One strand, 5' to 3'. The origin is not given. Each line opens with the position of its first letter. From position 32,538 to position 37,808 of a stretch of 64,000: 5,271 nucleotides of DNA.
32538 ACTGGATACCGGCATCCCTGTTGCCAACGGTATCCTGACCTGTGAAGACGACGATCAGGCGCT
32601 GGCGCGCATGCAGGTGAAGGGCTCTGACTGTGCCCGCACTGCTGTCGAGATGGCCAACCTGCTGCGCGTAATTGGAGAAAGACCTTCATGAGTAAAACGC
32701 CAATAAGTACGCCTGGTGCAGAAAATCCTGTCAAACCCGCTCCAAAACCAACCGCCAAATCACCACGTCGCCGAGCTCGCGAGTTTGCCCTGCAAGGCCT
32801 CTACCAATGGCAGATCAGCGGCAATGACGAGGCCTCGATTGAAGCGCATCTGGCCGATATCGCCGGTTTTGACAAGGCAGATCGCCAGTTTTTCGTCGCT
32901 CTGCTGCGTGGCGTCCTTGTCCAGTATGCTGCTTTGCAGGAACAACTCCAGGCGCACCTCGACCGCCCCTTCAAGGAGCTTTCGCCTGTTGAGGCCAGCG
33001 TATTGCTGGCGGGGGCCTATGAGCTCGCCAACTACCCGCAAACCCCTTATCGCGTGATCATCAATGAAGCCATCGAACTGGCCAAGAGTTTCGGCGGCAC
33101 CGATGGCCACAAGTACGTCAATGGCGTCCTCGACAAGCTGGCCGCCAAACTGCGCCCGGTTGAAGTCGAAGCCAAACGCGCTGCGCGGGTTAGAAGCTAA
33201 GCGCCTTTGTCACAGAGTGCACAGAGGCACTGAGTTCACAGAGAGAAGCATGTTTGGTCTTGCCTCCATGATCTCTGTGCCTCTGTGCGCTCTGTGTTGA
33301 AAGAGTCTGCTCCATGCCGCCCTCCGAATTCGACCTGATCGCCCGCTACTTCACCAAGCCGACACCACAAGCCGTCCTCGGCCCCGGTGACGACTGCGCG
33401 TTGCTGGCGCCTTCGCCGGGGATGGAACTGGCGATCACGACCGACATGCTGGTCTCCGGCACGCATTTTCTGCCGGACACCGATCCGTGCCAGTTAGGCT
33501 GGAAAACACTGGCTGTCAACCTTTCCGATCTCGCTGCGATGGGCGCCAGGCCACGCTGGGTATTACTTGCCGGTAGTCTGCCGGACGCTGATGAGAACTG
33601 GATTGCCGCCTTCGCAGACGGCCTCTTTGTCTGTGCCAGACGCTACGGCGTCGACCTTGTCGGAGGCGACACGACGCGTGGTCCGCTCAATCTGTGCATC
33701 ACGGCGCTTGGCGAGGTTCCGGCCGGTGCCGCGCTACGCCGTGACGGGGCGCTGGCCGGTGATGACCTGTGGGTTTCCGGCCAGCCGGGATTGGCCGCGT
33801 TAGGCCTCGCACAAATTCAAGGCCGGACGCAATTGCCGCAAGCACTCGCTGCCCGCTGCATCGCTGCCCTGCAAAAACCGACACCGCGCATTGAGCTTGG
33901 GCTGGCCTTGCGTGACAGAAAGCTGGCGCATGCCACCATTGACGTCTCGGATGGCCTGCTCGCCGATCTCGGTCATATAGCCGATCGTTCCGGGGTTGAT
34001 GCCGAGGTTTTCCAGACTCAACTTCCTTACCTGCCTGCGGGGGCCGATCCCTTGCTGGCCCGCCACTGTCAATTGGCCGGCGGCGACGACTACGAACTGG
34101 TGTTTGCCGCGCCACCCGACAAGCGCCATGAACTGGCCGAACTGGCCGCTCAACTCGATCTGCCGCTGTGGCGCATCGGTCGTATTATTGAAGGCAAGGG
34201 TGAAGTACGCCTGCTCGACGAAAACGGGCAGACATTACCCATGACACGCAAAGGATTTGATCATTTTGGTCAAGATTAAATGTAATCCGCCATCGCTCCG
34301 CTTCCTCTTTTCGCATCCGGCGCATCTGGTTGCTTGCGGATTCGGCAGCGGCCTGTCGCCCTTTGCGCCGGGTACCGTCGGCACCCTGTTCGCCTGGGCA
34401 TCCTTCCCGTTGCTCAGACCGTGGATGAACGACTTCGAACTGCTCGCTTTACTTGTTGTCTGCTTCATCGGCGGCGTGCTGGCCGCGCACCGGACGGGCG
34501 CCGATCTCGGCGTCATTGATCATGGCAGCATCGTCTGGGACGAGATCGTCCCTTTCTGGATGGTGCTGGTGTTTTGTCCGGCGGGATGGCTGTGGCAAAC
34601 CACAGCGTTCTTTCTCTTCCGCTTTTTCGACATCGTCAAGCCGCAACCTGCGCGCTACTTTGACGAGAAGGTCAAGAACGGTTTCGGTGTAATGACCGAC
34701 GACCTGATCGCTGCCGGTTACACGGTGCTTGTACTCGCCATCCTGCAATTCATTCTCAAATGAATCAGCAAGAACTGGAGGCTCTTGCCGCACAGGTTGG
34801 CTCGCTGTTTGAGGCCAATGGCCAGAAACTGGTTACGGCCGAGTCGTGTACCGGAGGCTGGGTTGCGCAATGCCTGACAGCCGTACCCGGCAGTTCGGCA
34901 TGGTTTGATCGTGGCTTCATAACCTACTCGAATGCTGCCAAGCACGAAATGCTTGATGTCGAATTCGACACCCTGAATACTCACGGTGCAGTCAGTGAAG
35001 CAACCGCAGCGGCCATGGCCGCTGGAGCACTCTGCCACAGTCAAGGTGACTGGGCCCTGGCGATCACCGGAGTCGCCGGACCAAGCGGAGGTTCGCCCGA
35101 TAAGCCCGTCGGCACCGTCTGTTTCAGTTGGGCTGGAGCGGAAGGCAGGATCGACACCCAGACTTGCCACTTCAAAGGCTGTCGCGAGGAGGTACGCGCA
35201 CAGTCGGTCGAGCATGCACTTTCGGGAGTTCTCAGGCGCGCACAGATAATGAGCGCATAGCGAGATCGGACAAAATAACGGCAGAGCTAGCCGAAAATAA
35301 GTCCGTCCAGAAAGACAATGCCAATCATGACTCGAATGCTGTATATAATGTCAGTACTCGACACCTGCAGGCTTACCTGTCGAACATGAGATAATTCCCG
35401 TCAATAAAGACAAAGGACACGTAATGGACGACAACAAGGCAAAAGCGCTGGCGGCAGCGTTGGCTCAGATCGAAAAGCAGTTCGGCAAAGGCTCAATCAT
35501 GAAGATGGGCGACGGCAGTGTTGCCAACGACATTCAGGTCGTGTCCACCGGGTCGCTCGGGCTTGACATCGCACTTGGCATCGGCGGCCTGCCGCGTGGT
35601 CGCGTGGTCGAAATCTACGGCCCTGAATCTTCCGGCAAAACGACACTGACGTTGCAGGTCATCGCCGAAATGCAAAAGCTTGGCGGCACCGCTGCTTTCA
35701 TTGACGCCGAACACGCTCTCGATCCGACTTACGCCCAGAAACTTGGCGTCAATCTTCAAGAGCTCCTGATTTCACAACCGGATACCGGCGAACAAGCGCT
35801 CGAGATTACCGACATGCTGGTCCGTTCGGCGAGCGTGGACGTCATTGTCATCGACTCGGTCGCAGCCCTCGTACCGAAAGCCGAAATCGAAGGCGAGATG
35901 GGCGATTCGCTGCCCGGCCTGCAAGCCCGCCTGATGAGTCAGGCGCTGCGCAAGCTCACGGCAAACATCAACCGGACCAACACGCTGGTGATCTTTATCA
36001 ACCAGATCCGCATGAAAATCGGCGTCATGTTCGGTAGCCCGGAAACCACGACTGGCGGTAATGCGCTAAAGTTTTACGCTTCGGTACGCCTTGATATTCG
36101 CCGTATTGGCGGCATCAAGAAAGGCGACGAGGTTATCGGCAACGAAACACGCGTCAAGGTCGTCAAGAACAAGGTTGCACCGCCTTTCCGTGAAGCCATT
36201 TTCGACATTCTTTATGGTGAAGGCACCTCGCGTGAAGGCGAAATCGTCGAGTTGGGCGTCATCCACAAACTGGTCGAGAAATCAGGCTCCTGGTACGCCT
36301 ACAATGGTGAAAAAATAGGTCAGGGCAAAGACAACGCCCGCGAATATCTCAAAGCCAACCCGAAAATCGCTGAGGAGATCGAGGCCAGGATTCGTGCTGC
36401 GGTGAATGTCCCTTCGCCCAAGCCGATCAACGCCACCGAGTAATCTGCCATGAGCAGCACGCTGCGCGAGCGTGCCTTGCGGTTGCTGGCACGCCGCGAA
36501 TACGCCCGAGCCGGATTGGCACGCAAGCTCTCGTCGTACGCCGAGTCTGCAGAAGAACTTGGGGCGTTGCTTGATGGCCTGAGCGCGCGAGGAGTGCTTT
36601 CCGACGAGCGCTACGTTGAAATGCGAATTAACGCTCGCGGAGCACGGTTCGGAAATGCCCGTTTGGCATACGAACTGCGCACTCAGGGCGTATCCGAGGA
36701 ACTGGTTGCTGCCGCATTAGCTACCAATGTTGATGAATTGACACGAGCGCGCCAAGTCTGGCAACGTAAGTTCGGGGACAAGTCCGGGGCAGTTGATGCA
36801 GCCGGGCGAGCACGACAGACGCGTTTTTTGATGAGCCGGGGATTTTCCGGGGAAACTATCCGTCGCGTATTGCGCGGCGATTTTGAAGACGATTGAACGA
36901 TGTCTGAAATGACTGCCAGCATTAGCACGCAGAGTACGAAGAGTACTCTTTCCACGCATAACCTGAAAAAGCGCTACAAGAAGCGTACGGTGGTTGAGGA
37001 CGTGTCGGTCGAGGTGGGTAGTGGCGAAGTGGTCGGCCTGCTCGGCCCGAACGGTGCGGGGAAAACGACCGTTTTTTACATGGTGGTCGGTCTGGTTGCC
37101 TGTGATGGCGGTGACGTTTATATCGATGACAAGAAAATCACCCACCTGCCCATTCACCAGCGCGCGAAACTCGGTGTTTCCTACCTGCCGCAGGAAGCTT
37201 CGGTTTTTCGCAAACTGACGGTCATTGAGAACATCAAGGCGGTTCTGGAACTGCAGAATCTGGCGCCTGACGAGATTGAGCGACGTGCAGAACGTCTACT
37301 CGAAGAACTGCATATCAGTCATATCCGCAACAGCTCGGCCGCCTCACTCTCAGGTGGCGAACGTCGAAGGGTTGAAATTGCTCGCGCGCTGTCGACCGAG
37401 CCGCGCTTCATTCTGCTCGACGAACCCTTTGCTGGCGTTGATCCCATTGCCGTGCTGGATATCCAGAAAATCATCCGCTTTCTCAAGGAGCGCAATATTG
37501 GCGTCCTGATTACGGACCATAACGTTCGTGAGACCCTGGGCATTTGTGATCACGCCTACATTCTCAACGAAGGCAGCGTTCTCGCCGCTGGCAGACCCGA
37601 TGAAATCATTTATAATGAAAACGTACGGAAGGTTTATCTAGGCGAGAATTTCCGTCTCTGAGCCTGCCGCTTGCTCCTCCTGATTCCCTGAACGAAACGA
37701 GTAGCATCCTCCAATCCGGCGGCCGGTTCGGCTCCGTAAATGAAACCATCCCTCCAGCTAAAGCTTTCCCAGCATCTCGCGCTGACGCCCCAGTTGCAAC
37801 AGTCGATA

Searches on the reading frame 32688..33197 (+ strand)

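Call 40: search_protein_families(library=pfam, proteins=[window:32688-33197:+], max_evalue=0.001)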
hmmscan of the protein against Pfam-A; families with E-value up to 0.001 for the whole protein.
window:32688-33197:+ (170 aa): 1 family
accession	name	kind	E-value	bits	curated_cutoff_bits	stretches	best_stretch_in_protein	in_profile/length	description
PF01029.23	NusB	-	1.2e-31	110.2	23.1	1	28-152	1-132/133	NusB family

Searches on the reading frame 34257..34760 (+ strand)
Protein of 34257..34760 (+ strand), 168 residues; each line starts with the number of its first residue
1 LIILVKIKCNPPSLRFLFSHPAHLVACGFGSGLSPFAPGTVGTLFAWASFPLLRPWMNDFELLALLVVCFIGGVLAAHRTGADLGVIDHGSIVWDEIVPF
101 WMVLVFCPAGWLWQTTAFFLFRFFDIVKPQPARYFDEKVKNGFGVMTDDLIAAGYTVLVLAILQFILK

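Call 40: search_protein_families(library=pfam, proteins=[window:34257-34760:+], max_evalue=0.001)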
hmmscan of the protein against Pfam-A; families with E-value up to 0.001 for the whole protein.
window:34257-34760:+ (168 aa): 1 family
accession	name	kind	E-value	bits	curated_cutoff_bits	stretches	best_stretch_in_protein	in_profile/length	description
PF04608.18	PgpA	-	5.4e-35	120.8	28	1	25-163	2-140/141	Phosphatidylglycerophosphatase A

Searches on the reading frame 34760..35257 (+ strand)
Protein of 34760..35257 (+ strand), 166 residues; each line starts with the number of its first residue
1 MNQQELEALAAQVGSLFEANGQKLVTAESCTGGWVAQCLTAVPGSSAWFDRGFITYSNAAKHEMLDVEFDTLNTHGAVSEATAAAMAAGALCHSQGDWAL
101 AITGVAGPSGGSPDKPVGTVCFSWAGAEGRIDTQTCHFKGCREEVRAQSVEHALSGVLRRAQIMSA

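Call 40: search_protein_families(library=pfam, proteins=[window:34760-35257:+], max_evalue=0.001)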
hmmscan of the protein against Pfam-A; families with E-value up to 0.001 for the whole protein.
window:34760-35257:+ (166 aa): 1 family
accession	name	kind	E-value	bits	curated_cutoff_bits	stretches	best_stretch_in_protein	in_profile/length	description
PF02464.23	CinA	-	1.6e-57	193.9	23.5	1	7-159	2-153/155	Competence-damaged protein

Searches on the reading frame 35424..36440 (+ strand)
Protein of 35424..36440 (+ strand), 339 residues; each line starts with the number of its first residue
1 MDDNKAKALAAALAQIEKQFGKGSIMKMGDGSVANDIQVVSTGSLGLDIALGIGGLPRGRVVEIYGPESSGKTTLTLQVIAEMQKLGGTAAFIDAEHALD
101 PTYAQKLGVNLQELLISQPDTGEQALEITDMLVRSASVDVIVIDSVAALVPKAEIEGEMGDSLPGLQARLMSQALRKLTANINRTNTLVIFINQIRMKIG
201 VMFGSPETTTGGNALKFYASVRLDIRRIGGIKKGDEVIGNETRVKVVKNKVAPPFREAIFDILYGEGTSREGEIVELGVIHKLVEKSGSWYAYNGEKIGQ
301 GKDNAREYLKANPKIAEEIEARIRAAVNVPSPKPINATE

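Call 40: search_protein_families(library=pfam, proteins=[window:35424-36440:+], max_evalue=0.001)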
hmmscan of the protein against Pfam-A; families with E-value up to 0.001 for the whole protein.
window:35424-36440:+ (339 aa): 8 families
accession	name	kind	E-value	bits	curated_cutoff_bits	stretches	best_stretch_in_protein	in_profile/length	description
PF00154.27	RecA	-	3.1e-143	476.3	27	1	7-268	1-261/262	recA bacterial DNA recombination protein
PF21096.2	RecA_C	-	5.4e-25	87.7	27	1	272-327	1-56/57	RecA C-terminal domain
PF08423.17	Rad51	-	5.4e-09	36.1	22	1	37-232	5-216/244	Rad51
PF06745.19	ATPase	-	2.9e-08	33.8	26.6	1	40-206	1-167/231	KaiC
PF01637.24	ATPase_2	-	5.5e-07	30.1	33.2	1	61-194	22-118/225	ATPase domain predominantly from Archaea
PF13479.12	AAA_24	-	3e-05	24.4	27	1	61-150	4-77/195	AAA domain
PF13481.12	AAA_25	-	5.5e-05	23.3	27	0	55-87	29-59/195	AAA domain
PF13191.12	AAA_16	-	0.00016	22.6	32.6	1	57-194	22-140/167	AAA ATPase domain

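Call 76: list_cluster_members(proteins=[window:35424-36440:+, window:27891-28781:-, window:24352-27885:-, window:23651-24352:-, window:20718-23651:-, window:17923-20703:-, window:16650-17918:-, window:13613-16438:-, window:12290-13567:-, window:37740-39155:+])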
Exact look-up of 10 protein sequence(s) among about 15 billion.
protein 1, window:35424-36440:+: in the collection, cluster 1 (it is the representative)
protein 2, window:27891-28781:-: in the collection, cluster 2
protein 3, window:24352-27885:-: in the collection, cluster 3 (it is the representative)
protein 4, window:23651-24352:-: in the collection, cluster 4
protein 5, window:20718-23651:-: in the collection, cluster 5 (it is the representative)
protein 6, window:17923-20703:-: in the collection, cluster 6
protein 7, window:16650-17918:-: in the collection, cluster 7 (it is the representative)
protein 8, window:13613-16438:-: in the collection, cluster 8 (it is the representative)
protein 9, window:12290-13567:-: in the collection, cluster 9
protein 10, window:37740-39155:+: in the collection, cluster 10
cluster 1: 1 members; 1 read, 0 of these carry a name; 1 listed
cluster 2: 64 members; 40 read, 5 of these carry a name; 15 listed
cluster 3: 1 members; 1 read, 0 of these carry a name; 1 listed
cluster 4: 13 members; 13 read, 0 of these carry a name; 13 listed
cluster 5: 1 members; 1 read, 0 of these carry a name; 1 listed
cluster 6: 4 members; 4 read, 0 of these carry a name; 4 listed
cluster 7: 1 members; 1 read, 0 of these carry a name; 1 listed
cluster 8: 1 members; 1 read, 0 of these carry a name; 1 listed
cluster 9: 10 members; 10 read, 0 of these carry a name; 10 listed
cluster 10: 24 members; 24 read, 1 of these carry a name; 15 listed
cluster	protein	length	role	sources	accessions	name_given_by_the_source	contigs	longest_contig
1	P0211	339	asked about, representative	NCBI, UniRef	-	-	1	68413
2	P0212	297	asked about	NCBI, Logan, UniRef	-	-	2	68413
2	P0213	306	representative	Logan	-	-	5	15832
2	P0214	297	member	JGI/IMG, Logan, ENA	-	predicted DNA-binding transcriptional regulator YafY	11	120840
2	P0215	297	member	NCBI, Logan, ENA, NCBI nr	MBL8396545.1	MAG: WYL domain-containing protein [Candidatus Accumulibacter sp.] | WYL domain-containing protein [Accumulibacter sp.]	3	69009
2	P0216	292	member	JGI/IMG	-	predicted DNA-binding transcriptional regulator YafY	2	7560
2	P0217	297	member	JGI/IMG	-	predicted DNA-binding transcriptional regulator YafY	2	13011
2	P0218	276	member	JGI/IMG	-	hypothetical protein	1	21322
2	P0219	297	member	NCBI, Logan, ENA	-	-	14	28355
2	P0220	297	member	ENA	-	-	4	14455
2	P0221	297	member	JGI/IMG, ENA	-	-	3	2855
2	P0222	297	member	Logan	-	-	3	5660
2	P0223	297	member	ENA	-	-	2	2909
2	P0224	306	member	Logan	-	-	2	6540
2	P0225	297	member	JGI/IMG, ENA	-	-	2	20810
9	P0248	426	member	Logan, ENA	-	-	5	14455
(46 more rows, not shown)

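Call 77: find_encoding_contigs(protein=P0248, flank=10000, max_places=3)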
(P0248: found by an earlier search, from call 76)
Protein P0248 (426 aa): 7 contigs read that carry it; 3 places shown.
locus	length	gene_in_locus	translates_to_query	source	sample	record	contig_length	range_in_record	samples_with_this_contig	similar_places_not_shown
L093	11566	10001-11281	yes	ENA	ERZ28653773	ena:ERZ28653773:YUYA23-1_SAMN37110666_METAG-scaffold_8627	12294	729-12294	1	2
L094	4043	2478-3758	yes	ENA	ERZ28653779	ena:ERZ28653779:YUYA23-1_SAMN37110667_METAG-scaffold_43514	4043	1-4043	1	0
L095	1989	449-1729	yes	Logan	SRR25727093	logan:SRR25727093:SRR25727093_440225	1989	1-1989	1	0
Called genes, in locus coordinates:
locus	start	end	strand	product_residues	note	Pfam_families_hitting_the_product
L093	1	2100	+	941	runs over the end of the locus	?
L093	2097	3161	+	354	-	-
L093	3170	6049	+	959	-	PF06634:DUF1156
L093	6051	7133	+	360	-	PF17761:DUF1016_N, PF06250:YhcG_C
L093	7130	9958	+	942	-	PF04465:DUF499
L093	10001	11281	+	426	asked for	-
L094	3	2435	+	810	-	?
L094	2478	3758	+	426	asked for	-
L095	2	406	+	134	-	?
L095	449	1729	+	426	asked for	-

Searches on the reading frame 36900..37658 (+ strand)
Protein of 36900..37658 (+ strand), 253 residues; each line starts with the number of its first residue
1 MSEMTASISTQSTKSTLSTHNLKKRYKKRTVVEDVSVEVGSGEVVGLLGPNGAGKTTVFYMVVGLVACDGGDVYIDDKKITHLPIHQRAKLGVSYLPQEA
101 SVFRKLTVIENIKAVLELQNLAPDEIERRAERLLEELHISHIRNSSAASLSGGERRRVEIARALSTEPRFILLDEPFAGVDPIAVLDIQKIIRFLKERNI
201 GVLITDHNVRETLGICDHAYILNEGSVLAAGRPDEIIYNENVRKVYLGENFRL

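Call 40: search_protein_families(library=pfam, proteins=[window:36900-37658:+], max_evalue=0.001)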
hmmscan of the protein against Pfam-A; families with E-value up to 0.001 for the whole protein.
window:36900-37658:+ (253 aa): 3 families
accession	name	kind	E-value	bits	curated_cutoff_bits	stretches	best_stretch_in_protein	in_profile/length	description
PF00005.33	ABC_tran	-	6.5e-35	121.1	25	1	33-178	2-137/137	ABC transporter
PF13304.12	AAA_21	-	4.3e-06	27.4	27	0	45-84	2-53/304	AAA domain, putative AbiEii toxin, Type IV TA system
PF12399.14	BCA_ABC_TP_C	-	0.00022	21.2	25.5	1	227-251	2-26/27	Branched-chain amino acid ATP-binding cassette transporter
